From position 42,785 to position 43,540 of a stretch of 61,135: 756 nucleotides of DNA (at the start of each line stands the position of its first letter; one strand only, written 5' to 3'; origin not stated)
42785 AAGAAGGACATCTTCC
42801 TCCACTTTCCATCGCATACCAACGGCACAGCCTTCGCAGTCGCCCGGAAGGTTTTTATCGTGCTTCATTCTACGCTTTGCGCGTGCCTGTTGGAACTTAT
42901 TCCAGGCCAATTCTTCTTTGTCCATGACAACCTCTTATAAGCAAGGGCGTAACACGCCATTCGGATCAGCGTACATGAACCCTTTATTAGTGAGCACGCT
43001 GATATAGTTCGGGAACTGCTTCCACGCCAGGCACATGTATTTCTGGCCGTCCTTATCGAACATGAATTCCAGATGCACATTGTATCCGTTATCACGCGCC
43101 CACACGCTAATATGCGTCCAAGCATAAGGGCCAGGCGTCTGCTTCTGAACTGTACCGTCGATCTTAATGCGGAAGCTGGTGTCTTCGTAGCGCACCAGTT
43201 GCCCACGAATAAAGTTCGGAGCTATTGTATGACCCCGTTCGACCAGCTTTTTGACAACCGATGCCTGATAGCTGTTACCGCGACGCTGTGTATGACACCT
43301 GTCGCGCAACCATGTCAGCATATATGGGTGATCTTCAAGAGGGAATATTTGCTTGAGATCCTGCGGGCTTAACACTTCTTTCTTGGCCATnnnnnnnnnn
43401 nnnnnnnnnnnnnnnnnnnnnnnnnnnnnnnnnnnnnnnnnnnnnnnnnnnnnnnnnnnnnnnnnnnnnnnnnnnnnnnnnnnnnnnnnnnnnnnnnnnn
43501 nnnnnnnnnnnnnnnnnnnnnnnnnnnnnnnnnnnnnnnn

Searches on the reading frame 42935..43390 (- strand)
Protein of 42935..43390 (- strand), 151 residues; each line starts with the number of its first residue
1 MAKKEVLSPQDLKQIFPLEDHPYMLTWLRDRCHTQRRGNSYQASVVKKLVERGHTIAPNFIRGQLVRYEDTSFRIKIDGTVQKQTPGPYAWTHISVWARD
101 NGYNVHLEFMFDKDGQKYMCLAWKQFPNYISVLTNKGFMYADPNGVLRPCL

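Call 23: search_protein_families(library=pfam, proteins=[window:42935-43390:-], max_evalue=0.01)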
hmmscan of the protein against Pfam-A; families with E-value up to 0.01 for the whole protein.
window:42935-43390:- (151 aa): 0 families

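Call 24: search_protein_families(library=phrogs, proteins=[window:42935-43390:-], max_evalue=0.001)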
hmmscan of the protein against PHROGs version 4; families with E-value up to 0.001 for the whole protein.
window:42935-43390:- (151 aa): 0 families

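Call 42: find_homologous_proteins(query=window:42935-43390:-, max_evalue=0.001)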
Query window:42935-43390:- (151 aa): 10 proteins with E <= 0.001 among 13 candidates.
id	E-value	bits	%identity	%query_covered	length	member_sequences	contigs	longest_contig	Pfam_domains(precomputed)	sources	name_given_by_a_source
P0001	1.0e-101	355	99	100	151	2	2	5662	-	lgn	-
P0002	5.1e-101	353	99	100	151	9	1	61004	-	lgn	-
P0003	1.8e-73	263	73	100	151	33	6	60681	-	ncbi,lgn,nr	ncbi:hypothetical protein LCALLHIG_00001 [Klebsiella phage vB_KppS-Raw]|nr:hypothetical protein LCAL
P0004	3.1e-68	247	70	100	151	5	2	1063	-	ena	-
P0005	2.5e-67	244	64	100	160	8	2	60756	-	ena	-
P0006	2.2e-65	237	66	100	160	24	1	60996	-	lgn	-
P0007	2.1e-63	231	63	100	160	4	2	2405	-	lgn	-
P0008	3.0e-62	227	63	100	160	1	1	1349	-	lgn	-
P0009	1.3e-61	225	61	100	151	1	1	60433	-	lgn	-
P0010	6.2e-58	213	58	100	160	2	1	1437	-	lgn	-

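Call 44: find_homologous_proteins(query=A2, max_evalue=0.001)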
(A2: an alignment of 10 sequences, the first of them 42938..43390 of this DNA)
Query A2 (10 sequences) (151 aa, profile of the alignment): 27 proteins with E <= 0.001 among 2661 candidates.
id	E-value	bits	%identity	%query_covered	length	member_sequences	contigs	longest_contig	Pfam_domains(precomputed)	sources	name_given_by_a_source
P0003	5.7e-74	265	73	100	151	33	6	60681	-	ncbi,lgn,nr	ncbi:hypothetical protein LCALLHIG_00001 [Klebsiella phage vB_KppS-Raw]|nr:hypothetical protein LCAL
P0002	7.3e-74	264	99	100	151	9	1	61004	-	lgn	-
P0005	3.6e-73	262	64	100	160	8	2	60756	-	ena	-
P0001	1.0e-72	261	99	100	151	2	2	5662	-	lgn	-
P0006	1.1e-72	261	66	100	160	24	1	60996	-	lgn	-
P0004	9.6e-72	258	70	100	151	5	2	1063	-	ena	-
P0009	4.1e-70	252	61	100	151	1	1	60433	-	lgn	-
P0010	8.6e-69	248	58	100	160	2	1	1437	-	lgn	-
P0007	7.4e-67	242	63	100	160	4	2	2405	-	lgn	-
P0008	1.6e-64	234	63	100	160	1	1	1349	-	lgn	-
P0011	1.3e-30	124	32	13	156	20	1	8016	-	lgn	-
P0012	9.7e-26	108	33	16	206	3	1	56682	-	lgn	-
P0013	1.3e-25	108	42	13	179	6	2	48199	-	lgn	-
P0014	1.7e-25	107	33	16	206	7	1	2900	-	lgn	-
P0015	4.4e-25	106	67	6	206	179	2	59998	-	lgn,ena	-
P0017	4.7e-25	106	67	6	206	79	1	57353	-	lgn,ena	-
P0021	3.1e-19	87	44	11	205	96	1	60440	-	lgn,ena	-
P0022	3.1e-15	74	24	58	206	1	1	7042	-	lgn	-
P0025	3.0e-14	71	38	11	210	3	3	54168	-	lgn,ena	-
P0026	2.2e-13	68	39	12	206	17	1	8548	-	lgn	-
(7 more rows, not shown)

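Call 47: find_encoding_contigs(protein=P0009, flank=2500, max_places=1)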
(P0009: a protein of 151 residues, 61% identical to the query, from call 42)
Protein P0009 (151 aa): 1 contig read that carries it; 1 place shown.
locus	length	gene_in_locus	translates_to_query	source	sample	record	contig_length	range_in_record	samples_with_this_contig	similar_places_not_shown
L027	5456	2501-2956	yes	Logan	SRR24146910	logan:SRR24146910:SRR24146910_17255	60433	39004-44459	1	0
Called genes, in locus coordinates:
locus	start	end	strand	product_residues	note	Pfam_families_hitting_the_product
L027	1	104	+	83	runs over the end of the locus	-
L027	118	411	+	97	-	-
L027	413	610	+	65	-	-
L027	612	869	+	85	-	-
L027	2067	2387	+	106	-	PF04957:RMF (weak)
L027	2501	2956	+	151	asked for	-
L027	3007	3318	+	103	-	-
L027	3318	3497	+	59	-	-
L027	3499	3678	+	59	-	-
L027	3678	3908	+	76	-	-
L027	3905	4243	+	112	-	-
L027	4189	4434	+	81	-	-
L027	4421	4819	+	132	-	-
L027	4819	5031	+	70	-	-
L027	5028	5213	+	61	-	-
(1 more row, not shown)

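Call 48: find_encoding_contigs(protein=P0013, flank=2500, max_places=1)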
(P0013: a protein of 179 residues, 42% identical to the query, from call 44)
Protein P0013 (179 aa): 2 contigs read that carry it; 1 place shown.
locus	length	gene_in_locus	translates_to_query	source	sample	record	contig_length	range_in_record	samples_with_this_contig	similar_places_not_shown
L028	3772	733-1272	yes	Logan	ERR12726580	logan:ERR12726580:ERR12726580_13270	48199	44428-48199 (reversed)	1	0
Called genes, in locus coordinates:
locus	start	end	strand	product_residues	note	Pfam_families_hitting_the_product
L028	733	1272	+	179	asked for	-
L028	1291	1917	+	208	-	-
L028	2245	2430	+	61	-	PF25713:N4_GP8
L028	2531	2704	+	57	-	-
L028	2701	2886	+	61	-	-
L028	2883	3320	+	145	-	-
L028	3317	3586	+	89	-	-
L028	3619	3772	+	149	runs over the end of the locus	-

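Call 49: find_encoding_contigs(protein=P0025, flank=2500, max_places=1)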
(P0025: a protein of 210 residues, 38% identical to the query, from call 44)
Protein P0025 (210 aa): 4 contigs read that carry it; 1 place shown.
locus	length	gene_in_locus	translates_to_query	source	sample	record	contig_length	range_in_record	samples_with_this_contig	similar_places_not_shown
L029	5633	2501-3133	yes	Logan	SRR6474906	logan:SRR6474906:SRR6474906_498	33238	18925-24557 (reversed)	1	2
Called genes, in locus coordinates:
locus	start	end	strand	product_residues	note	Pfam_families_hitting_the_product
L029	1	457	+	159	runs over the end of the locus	-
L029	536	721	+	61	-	-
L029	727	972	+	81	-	-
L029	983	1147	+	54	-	-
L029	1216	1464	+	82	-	-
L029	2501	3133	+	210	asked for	-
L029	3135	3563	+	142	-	PF13392:HNH_3 (weak)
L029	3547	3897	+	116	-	-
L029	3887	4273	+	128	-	-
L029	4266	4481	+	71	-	-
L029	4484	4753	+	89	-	-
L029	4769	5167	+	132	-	-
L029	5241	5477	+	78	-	-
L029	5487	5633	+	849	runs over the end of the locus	PF13148:DUF3987 (faint)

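Call 51: predict_structure(alignment_id=A3)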
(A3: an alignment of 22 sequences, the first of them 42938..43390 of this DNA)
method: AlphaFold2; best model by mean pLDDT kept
length: 151 residues; sequences in the alignment: 22
mean_pLDDT: 61.6   pTM: 0.47
mean pLDDT of the five models: 61.6, 61.3, 58.2, 57.5, 56.6
residues with pLDDT >= 90: 0; 70-90: 51; 50-70: 65; < 50: 35
segments of 3 or more residues with pLDDT < 50: 1-4, 58-82, 88-92
pLDDT, mean of each block of 10 residues (from residue 1): 51 61 70 57 62 55 38 42 49 64 78 75 82 74 68 37
secondary structure, 60 per line:
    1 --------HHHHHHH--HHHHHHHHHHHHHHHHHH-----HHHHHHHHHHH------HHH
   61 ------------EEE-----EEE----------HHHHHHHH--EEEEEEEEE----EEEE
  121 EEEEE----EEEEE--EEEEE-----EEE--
elements in order: H9-15 H18-35 H41-51 E73-75 E81-83 H94-101 E104-112 E117-125 E130-134 E137-141 E147-149

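Call 53: find_encoding_contigs(protein=P0021, flank=2500, max_places=1)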
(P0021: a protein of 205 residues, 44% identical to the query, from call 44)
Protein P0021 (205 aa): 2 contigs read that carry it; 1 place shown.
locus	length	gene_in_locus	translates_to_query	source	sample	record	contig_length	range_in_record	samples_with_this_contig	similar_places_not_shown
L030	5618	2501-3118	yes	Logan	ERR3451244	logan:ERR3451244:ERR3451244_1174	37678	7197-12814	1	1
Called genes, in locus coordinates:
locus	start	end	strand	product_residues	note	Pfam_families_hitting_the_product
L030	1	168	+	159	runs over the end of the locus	-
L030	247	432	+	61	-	-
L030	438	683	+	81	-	-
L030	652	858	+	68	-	-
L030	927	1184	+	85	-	-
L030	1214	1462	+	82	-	-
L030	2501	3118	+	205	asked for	-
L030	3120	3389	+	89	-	-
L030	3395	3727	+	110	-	-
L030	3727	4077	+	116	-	-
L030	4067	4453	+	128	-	-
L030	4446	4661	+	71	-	-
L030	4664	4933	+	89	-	-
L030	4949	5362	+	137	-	-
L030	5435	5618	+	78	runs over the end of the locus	-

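Call 54: find_encoding_contigs(protein=P0005, flank=2500, max_places=1)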
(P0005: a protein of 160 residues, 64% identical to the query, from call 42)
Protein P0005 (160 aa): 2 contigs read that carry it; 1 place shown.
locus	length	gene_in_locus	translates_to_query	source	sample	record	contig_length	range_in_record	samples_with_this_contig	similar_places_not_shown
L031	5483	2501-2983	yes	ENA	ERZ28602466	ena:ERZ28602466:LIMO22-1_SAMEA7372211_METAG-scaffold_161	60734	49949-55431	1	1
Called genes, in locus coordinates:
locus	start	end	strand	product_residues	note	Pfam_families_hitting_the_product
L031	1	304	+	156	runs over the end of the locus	-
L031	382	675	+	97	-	-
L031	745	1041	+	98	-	-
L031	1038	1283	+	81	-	-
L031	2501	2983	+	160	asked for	-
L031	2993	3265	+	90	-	PF04957:RMF (weak)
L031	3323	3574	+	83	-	-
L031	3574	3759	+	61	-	PF25713:N4_GP8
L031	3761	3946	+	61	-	-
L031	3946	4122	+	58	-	-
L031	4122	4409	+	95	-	-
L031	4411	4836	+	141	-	-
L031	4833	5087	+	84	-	-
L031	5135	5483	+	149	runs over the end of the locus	-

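Call 55: find_encoding_contigs(protein=P0003, flank=2500, max_places=1)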
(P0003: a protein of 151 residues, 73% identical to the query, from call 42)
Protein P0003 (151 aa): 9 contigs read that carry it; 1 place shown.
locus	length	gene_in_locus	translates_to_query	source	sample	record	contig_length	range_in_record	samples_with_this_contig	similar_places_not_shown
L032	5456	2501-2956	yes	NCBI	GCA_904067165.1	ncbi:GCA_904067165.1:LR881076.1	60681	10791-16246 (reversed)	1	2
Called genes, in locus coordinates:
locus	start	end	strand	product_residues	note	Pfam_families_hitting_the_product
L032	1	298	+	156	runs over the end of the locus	-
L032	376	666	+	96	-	-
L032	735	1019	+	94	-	-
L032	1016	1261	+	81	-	-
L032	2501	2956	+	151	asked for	-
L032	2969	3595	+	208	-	-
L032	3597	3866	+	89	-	PF04957:RMF (weak)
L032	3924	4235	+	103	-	-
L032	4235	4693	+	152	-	PF25713:N4_GP8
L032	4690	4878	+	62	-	-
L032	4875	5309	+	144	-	-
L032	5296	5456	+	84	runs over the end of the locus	-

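Call 76: find_encoding_contigs(protein=P0001, flank=6000, max_places=3)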
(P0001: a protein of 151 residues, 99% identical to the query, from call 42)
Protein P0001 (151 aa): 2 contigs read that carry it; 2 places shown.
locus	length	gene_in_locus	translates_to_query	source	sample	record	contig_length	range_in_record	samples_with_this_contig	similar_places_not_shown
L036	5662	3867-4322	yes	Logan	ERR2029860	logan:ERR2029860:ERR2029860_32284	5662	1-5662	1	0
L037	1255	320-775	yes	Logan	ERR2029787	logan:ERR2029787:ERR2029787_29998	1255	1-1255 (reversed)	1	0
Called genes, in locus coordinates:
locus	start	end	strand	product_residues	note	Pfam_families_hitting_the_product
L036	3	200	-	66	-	?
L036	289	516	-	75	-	-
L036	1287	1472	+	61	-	-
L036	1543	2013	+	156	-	-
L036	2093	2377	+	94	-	-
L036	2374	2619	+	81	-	-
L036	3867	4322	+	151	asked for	-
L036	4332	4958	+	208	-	-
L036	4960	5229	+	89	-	-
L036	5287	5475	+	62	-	PF25713:N4_GP8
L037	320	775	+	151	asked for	-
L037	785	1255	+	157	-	?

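Call 77: find_encoding_contigs(protein=P0007, flank=3000, max_places=3)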
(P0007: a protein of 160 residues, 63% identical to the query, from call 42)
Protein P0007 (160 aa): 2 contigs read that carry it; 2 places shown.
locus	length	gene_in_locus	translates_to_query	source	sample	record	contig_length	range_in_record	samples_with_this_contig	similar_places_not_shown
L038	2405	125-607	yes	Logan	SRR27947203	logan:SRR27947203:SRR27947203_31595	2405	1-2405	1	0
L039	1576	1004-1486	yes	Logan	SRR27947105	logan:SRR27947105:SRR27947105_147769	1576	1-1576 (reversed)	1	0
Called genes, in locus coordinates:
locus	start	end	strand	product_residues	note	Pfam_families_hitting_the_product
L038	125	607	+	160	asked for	-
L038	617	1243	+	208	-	-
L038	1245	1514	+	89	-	-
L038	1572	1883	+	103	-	-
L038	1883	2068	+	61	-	PF25713:N4_GP8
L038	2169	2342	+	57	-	-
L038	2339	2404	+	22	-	?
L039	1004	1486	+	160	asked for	-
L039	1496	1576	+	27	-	?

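Call 78: find_encoding_contigs(protein=P0010, flank=3000, max_places=3)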
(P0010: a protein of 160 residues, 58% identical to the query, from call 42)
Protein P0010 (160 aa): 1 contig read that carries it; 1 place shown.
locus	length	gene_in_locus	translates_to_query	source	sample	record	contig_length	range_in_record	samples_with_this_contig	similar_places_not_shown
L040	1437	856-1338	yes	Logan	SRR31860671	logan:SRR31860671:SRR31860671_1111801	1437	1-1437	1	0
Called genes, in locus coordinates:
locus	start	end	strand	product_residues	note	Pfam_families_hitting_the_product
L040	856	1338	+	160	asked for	-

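Call 88: search_solved_structures(query=A3, max_evalue=10)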
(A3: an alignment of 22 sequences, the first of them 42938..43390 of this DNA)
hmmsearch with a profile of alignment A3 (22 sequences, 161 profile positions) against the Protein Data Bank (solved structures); distinct sequences matched with E-value up to 10: 1.
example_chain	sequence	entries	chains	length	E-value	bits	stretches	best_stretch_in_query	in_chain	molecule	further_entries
4py6_A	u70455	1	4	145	0.06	16.4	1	69-145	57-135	Bromodomain protein, putative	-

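Call 89: search_protein_families(library=pfam, alignment_id=A3, max_evalue=1)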
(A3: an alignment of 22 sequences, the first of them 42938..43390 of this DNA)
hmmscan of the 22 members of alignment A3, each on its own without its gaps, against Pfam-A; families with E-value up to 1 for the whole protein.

A. member 1, window:42938-43390:- (151 aa): 1 family
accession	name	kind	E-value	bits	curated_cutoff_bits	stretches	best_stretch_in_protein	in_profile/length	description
PF07021.18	MetW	-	0.2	11.7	21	1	24-77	27-80/193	Methionine biosynthesis protein MetW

B. families by the number of members that match (of 22 scanned): 8 families
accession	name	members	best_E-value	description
PF00395.25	SLH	3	0.06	S-layer homology domain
PF16403.11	Bact_surface_Ig-like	2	0.032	Bacterial surface protein, Ig-like domain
PF22951.1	3HBD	2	0.035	Three-helical bundle domain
PF18618.6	HP0268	1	0.043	HP0268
PF24026.1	DUF7337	1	0.047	Family of unknown function (DUF7337)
PF23347.1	TPR_Nup160_C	1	0.16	Nup160 C-terminal TPR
PF07021.18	MetW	1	0.2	Methionine biosynthesis protein MetW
PF04816.18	TrmK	1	0.24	tRNA (adenine(22)-N(1))-methyltransferase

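Call 92: search_protein_representatives(alignment_id=A3)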
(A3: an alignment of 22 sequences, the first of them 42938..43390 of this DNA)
Query: 22 sequences, 161 profile positions. Proteins with E-value up to 0.001 (for the whole library): 11; up to 1e-10: 6; up to 1e-30: 3. The best 11 are listed.
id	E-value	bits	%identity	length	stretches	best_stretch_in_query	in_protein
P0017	9.4e-56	204.3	-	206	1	1-161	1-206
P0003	7.5e-51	188.4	-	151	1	1-160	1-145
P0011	3.7e-40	153.6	-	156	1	5-153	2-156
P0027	1.4e-24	102.9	-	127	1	1-134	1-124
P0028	1.2e-18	83.7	-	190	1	5-150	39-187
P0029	4.2e-11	59.1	-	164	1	24-152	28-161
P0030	1.3e-09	54.3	-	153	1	5-146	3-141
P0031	1.1e-06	44.8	-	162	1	40-134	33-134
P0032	1.5e-04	37.9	-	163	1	44-144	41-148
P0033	1.8e-04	37.6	-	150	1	46-147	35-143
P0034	7.1e-04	35.7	-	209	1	6-138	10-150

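Call 93: search_protein_families(library=phrogs, proteins=[P0017, P0011, P0028, P0029, P0030, P0031, P0032, P0033, P0034], max_evalue=0.01)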
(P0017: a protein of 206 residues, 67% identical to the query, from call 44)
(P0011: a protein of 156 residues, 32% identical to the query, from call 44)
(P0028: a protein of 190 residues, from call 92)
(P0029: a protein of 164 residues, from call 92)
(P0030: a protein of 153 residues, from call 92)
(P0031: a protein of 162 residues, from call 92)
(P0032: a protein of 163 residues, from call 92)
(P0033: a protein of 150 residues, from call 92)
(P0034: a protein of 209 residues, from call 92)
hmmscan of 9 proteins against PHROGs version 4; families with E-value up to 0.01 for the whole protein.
P0017 (206 aa): 1 family
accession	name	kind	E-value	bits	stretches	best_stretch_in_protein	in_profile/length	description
phrog_18014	-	unknown function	7.2e-144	477.3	1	1-206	1-206/206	-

P0011 (156 aa): 0 families

P0028 (190 aa): 0 families

P0029 (164 aa): 0 families

P0030 (153 aa): 0 families

P0031 (162 aa): 0 families

P0032 (163 aa): 0 families

P0033 (150 aa): 0 families

P0034 (209 aa): 1 family
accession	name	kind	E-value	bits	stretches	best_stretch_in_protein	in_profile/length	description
phrog_18014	-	unknown function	4e-16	60.1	1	11-172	7-171/206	-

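Call 94: search_protein_families(library=pfam, proteins=[P0017, P0011, P0028, P0029, P0030, P0031, P0032, P0033, P0034], max_evalue=0.05)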
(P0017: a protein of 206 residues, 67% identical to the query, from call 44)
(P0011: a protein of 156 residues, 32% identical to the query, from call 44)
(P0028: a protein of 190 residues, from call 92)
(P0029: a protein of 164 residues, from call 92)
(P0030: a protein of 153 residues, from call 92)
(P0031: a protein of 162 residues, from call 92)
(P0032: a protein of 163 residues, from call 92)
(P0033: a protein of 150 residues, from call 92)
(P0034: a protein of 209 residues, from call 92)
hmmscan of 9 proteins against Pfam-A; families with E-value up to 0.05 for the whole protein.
P0017 (206 aa): 1 family
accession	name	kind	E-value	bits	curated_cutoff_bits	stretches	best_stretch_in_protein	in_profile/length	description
PF24026.1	DUF7337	-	0.049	14.2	30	0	24-46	2-24/61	Family of unknown function (DUF7337)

P0011 (156 aa): 0 families

P0028 (190 aa): 0 families

P0029 (164 aa): 0 families

P0030 (153 aa): 0 families

P0031 (162 aa): 0 families

P0032 (163 aa): 0 families

P0033 (150 aa): 0 families

P0034 (209 aa): 0 families

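Call 97: find_encoding_contigs(protein=P0022, flank=2500, max_places=1)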
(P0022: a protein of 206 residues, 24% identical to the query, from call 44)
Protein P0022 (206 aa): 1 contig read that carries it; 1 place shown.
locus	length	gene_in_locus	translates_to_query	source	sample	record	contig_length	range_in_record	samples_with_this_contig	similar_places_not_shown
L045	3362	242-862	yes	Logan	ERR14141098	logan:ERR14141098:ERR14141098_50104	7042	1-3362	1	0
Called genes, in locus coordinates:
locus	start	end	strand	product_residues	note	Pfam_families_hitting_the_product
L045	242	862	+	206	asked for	-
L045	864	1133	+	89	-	-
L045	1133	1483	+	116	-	-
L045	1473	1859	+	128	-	-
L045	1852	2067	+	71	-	-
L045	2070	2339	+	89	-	-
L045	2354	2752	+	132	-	-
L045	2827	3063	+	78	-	-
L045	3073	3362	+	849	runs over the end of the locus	-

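Call 98: find_encoding_contigs(protein=P0026, flank=2500, max_places=1)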
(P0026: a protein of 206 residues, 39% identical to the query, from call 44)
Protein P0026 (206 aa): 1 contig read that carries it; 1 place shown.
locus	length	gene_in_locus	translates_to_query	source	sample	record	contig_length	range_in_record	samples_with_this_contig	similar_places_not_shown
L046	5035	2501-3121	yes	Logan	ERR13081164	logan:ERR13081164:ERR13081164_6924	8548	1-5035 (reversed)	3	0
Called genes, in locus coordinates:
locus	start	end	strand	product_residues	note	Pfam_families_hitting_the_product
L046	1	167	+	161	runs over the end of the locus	-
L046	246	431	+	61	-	-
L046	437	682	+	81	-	-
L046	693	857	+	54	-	-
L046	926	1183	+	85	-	-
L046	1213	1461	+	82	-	-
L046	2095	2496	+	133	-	-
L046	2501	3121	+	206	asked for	-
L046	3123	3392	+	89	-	-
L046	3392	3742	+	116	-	-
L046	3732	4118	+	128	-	-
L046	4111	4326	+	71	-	-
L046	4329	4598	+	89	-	-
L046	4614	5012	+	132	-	-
